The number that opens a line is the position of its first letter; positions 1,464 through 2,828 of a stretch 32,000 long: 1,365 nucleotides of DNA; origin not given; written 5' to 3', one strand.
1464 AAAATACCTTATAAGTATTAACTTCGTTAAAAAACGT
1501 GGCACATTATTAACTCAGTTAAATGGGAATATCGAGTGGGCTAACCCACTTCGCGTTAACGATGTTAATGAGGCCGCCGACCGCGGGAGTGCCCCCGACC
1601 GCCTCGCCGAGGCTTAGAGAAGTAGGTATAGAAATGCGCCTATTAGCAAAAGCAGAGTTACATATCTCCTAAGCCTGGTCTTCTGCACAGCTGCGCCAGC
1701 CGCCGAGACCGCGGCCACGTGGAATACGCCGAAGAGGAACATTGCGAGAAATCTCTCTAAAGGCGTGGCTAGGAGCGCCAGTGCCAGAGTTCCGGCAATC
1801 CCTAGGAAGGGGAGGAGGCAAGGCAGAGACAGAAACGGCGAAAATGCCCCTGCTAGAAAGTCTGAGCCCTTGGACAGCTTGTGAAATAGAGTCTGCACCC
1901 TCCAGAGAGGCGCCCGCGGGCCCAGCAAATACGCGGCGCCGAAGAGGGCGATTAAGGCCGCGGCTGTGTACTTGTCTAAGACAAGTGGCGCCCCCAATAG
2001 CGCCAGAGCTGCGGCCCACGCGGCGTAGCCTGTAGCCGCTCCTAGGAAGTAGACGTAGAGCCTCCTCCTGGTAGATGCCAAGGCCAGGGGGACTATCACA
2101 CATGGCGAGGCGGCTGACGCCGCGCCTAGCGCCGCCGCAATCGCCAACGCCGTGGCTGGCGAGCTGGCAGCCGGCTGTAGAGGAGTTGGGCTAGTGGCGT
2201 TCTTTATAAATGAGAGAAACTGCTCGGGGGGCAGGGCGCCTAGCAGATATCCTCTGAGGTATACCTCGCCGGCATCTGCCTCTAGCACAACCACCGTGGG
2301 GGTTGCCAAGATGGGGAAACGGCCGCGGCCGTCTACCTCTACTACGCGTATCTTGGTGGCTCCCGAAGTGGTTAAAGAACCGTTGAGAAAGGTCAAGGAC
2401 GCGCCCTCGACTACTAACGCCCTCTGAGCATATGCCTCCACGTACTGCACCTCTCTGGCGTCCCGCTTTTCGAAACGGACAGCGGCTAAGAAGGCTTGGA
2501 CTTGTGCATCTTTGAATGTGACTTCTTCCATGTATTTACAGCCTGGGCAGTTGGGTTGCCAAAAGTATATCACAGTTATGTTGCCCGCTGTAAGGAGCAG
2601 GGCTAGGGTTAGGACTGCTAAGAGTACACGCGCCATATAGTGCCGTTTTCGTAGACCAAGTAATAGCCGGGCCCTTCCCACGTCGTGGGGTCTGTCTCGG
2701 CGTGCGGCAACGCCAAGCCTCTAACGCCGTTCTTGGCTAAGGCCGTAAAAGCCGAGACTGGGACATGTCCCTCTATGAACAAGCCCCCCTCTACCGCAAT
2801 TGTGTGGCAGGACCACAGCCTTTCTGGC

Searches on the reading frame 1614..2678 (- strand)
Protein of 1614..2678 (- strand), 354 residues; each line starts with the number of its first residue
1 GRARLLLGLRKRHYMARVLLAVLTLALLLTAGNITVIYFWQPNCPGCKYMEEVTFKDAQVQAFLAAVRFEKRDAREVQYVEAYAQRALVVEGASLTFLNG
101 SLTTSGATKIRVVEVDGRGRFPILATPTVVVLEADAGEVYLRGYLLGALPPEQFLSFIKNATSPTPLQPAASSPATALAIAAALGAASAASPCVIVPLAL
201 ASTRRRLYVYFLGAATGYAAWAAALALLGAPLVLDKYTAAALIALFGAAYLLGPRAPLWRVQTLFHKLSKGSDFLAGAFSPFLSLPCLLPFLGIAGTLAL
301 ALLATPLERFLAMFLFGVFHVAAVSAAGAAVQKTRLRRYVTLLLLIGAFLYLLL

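Call 38: search_protein_families(library=pfam, proteins=[window:1614-2678:-], max_evalue=0.001)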
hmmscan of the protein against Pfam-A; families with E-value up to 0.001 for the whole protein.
window:1614-2678:- (354 aa): 1 family
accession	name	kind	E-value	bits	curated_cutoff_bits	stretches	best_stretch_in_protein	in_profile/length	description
PF13098.12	Thioredoxin_2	-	1.5e-08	35.4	27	1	32-156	5-102/104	Thioredoxin-like domain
